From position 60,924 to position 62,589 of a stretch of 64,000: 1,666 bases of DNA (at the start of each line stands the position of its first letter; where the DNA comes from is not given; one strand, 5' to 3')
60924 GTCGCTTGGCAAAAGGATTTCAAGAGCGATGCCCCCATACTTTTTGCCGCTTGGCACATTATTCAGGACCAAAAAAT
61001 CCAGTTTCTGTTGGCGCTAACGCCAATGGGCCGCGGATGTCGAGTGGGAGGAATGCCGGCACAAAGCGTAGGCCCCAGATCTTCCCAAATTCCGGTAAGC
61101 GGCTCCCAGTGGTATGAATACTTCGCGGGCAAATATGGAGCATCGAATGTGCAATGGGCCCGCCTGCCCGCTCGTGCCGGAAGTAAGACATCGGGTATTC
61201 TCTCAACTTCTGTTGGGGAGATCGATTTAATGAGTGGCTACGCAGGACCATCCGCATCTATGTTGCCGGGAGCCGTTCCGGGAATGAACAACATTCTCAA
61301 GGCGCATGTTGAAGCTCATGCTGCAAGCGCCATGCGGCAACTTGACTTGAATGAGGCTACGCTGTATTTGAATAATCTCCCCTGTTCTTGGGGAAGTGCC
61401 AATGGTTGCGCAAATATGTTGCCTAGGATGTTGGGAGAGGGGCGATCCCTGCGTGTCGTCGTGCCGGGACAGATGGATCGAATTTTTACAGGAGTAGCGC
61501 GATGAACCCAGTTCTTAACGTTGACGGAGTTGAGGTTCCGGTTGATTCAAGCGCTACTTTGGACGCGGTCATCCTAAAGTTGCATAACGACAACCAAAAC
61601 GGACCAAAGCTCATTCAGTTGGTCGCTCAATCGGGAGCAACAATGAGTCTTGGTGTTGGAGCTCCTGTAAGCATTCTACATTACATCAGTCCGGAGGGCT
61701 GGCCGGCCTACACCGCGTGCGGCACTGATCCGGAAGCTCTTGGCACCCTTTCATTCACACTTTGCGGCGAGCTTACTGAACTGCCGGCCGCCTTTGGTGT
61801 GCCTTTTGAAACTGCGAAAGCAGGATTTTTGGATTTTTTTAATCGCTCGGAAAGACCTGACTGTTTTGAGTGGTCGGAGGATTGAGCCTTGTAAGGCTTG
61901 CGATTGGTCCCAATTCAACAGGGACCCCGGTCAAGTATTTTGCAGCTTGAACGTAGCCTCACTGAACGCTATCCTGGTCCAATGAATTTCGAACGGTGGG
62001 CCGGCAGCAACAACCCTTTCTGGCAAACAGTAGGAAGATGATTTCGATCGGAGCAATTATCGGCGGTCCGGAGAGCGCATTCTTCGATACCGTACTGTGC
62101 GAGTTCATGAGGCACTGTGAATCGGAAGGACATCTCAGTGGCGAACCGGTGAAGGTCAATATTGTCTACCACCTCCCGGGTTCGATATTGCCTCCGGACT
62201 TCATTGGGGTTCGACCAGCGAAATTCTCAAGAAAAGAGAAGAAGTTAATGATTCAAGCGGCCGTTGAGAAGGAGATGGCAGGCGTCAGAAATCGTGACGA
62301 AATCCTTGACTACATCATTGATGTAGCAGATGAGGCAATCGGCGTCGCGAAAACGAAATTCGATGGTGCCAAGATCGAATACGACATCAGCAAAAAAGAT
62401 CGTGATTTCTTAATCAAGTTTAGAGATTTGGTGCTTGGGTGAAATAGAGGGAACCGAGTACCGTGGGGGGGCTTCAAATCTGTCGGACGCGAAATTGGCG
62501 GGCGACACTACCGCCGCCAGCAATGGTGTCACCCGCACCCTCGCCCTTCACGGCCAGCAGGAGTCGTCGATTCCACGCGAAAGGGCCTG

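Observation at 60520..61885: RHS toxin tipped with a DddA-like (SCP1.201-type) deaminase with an expanded zinc knuckle, plus a translationally coupled immunity gene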

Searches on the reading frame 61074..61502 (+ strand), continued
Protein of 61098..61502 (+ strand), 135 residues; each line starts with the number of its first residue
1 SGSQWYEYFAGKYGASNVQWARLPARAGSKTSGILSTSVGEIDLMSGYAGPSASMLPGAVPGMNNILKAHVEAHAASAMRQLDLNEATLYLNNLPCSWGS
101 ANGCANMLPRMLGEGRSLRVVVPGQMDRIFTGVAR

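Call 51: search_solved_structures(query=A1, max_evalue=1, show_alignments=5)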
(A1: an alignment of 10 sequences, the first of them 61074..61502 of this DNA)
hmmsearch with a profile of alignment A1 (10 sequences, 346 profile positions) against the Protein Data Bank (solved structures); distinct sequences matched with E-value up to 1: 15.
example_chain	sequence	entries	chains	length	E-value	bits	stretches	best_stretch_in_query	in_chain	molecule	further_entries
9lcx_A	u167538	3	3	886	1.6e-07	35.1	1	234-336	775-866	Inactivate TOD6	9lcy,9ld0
9lcz_A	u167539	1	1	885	1.7e-07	35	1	234-336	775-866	Inactivate TOD6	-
9ld1_A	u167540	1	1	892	1.8e-07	34.9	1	234-336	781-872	inactivate TOD4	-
9jo8_D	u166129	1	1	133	1.6e-05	28.5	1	272-339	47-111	Double-stranded DNA deaminase toxin A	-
6u08_A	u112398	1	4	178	7.6e-05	26.3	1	275-338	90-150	Double-stranded DNA-specific cytidine deaminase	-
9pt5_A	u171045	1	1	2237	0.00025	24.6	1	20-79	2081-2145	Teneurin-like protein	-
9ky4_D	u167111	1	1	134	0.00083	22.9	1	274-338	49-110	Double-stranded DNA deaminase toxin A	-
9ifo_A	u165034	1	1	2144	0.0011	22.5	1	20-77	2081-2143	Teneurin-Like Protein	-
8e5d_A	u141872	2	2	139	0.0069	19.9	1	275-338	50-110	Double-stranded DNA deaminase toxin A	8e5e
7pb8_U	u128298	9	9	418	0.11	15.9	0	21-174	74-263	Centromere protein U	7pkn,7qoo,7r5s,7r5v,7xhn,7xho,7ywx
9c4k_Q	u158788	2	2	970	0.13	15.7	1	30-134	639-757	Toxin subunit YenC2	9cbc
8fjp_A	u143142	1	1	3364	0.34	14.3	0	28-83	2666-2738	salivary gland surface protein 1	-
6suq_A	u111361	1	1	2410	0.4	14.1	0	25-80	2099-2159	TcdB2,TccC3,Genome polyprotein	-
7tgh_A7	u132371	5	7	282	0.45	13.9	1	39-159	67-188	NDUA7 | 37S ribosomal protein S25, mitochondrial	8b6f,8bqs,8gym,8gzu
6sup_A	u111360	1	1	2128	0.7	13.3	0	25-79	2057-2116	TcdB2,TccC3,Cell division control protein 42 homolog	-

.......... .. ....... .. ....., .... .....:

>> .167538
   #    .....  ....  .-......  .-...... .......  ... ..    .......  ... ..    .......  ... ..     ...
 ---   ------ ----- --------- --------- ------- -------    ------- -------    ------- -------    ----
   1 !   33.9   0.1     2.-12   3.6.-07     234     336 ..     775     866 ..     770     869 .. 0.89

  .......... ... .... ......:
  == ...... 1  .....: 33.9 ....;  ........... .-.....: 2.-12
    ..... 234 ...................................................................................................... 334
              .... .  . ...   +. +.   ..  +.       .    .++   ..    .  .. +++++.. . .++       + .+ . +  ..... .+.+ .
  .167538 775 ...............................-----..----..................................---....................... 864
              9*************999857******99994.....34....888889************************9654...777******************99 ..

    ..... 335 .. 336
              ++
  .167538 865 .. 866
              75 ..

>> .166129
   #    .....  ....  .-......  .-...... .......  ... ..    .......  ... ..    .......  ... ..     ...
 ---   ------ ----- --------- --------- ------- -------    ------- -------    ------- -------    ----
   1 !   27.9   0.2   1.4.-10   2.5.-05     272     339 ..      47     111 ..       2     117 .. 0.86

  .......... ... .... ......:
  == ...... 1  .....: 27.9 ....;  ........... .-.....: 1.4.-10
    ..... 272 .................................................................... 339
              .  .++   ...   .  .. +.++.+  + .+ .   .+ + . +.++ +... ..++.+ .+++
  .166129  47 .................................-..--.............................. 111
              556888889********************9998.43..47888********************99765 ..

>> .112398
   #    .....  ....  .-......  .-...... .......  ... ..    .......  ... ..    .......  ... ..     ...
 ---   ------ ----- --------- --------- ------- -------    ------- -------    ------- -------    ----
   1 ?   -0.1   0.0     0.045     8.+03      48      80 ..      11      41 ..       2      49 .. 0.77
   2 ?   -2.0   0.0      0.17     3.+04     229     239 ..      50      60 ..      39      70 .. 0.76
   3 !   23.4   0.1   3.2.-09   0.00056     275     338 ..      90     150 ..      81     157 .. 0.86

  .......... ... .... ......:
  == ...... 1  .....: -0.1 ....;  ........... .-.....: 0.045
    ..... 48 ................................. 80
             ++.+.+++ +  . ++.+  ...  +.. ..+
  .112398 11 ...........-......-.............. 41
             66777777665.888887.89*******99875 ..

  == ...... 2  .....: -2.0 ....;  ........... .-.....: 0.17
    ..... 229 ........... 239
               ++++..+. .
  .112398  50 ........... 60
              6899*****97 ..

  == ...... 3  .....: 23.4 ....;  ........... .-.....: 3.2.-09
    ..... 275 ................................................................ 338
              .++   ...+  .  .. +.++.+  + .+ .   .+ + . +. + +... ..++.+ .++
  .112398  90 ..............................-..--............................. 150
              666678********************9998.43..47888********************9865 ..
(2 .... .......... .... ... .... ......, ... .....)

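Call 61: find_encoding_contigs(protein=P0163, flank=6000, max_places=2)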
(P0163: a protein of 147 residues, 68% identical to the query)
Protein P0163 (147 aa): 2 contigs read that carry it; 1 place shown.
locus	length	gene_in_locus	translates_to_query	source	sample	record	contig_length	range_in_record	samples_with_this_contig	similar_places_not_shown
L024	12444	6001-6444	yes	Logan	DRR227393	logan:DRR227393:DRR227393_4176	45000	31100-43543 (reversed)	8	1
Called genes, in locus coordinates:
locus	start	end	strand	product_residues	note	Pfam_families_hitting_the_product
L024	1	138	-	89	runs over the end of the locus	-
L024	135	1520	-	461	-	PF00308:Bac_DnaA, PF13191:AAA_16, PF13401:AAA_22, PF00004:AAA (weak), PF08299:Bac_DnaA_C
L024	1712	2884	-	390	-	PF00155:Aminotran_1_2 (faint), PF00266:Aminotran_5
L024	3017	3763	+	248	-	-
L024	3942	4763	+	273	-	PF04079:SMC_ScpB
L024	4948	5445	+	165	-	-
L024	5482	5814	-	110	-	PF16261:DUF4915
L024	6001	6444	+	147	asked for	PF14428:SCP1201-like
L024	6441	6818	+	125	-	PF14430:Imm1 (weak)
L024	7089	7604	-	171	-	PF16261:DUF4915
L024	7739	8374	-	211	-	-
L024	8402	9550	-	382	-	PF13795:HupE_UreJ_2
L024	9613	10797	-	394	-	PF13428:TPR_14 (faint), PF14559:TPR_19 (faint)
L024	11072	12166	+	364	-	PF14224:DUF4331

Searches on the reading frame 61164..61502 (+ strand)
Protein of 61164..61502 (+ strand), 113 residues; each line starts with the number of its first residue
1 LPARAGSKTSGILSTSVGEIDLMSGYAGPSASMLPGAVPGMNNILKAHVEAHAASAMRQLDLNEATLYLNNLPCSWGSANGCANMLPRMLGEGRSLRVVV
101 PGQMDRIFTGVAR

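Call 83: search_dna_similar(query=window:61164-61502:+, collection=plasmids, mode=protein, max_evalue=0.001, max_rows=25)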
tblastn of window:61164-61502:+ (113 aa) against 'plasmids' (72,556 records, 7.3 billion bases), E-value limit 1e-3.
No match.

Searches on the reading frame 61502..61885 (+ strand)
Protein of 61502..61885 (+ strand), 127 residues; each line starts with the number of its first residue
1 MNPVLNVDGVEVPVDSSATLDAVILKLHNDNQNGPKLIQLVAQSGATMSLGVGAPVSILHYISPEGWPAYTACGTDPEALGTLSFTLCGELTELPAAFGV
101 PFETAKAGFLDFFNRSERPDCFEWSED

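Call 5: search_protein_families(library=pfam, proteins=[window:61502-61882:+], max_evalue=1)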
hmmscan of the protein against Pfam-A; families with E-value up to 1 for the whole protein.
window:61502-61882:+ (127 aa): 1 family
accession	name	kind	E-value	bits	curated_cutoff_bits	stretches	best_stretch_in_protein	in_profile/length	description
PF14430.11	Imm1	-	9.8e-09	36.5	22.4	1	9-125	2-124/125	Immunity protein Imm1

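Call 6: search_protein_families(library=ncbifam, proteins=[window:61502-61882:+], max_evalue=1)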
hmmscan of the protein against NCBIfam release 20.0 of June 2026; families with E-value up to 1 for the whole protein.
window:61502-61882:+ (127 aa): 0 families

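Call 8: search_solved_structures(query=window:61502-61882:+, max_evalue=10, show_alignments=3)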
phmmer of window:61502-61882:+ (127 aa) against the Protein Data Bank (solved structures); distinct sequences matched with E-value up to 10: 0.

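Call 15: find_encoding_contigs(protein=window:61502-61885:+, flank=10000, max_places=6)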
Protein window:61502-61885:+ (127 aa): 2 contigs read that carry it; 2 places shown.
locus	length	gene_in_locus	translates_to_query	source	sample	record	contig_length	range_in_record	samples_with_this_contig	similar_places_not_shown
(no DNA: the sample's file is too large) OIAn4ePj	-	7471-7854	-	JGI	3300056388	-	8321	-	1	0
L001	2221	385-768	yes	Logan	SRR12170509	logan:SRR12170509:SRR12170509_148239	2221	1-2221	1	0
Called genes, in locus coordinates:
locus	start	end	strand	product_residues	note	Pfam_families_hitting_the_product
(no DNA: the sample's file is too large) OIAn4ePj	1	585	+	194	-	?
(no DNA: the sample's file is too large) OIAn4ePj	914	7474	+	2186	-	PF05593:RHS_repeat (faint), PF25023:TEN_YD-shell (weak), PF14428:SCP1201-like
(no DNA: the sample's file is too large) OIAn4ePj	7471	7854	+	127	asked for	PF14430:Imm1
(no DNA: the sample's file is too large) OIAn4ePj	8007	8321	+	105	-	?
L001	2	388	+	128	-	?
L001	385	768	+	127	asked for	PF14430:Imm1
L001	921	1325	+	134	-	-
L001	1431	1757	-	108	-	-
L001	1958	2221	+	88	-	?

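Call 55: find_homologous_proteins(query=window:61502-61882:+, max_evalue=0.001)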
Query window:61502-61882:+ (127 aa): 1 proteins with E <= 0.001 among 17 candidates.
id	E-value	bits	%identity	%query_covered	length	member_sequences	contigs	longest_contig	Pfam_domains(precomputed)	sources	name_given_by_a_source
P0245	1.7e-80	285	100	100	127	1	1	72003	PF14430.12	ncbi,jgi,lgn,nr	ncbi:MAG TPA: Imm1 family immunity protein [Verrucomicrobiales bacterium]|jgi:hypothetical protein|n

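Call 65: search_solved_structures(query=A3, max_evalue=10, show_alignments=2)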
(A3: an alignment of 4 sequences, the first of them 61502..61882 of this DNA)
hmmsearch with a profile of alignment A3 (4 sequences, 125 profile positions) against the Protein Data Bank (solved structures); distinct sequences matched with E-value up to 10: 2.
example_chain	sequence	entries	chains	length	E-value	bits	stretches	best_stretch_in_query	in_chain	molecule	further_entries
6u08_B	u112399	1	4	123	0.04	17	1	76-124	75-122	DddI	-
7y1c_W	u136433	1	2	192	0.6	13.2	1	55-122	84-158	phage tail tubular protein A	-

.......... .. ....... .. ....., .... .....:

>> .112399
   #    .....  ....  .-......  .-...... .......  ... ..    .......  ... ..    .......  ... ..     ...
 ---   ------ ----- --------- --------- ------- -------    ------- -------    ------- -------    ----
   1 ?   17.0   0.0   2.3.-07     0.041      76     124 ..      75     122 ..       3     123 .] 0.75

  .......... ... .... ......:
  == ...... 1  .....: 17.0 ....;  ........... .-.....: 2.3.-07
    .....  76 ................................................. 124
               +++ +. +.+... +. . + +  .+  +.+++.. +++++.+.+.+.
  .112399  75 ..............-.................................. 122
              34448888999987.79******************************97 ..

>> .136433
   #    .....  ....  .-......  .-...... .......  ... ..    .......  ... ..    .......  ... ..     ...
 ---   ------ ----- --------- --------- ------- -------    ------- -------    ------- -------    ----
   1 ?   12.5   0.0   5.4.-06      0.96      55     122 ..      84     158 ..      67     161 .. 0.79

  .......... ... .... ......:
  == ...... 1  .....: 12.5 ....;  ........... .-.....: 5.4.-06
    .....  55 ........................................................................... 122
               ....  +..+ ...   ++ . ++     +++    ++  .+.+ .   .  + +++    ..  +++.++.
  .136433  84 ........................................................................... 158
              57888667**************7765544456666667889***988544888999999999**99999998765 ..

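Call 73: predict_structure(protein=window:61502-61882:+)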
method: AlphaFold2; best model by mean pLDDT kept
length: 127 residues; sequences in the alignment: 1
mean_pLDDT: 36.5   pTM: 0.25
mean pLDDT of the five models: 36.5, 36.0, 35.3, 33.4, 31.8
residues with pLDDT >= 90: 0; 70-90: 0; 50-70: 0; < 50: 127
segments of 3 or more residues with pLDDT < 50: 1-127
pLDDT, mean of each block of 10 residues (from residue 1): 37 38 37 40 42 38 35 36 39 31 39 33 28
secondary structure, 60 per line:
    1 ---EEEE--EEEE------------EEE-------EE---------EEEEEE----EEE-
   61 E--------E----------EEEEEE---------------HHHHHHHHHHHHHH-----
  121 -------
elements in order: E4-7 E10-13 E26-28 E47-52 E57-59 E81-86 H102-115

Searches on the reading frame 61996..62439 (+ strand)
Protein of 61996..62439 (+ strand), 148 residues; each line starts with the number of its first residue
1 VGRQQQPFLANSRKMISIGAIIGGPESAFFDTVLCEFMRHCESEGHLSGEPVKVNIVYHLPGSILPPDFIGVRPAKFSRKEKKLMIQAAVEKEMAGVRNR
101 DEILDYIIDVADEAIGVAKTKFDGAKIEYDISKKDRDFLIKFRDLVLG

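Call 5: search_protein_families(library=pfam, proteins=[window:61996-62439:+], max_evalue=1)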
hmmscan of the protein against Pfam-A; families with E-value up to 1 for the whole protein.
window:61996-62439:+ (148 aa): 0 families

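Call 6: search_protein_families(library=ncbifam, proteins=[window:61996-62439:+], max_evalue=1)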
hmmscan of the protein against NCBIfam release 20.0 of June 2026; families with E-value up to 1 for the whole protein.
window:61996-62439:+ (148 aa): 1 family
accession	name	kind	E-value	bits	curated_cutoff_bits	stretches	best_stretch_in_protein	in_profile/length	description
TIGR03271.1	methan_mark_5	hypoth_equivalog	0.08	13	140.25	1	82-143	52-112/142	methanogenesis marker 5 protein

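Call 70: search_protein_families(library=pfam, proteins=[window:62038-62439:+], max_evalue=1)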
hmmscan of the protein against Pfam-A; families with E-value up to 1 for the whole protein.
window:62038-62439:+ (134 aa): 0 families

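Call 72: search_protein_families(library=ncbifam, proteins=[window:62038-62439:+], max_evalue=1)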
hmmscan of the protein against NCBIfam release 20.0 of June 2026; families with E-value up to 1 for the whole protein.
window:62038-62439:+ (134 aa): 1 family
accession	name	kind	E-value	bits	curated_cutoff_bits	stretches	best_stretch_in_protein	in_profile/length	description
TIGR03271.1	methan_mark_5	hypoth_equivalog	0.066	13.3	140.25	1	68-129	52-112/142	methanogenesis marker 5 protein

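Call 82: search_protein_families(library=pfam, proteins=[P0247], max_evalue=0.01)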
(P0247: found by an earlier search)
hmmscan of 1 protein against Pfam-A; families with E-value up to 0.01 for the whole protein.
P0247 (2186 aa): 2 families
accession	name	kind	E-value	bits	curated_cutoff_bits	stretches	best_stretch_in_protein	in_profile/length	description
PF14428.12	DddA-like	-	6.5e-13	49.2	25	1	2077-2181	21-130/137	Double-stranded DNA deaminase toxin A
PF05593.20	RHS_repeat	-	7.3e-10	39.4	22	1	1756-1791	1-34/38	RHS Repeat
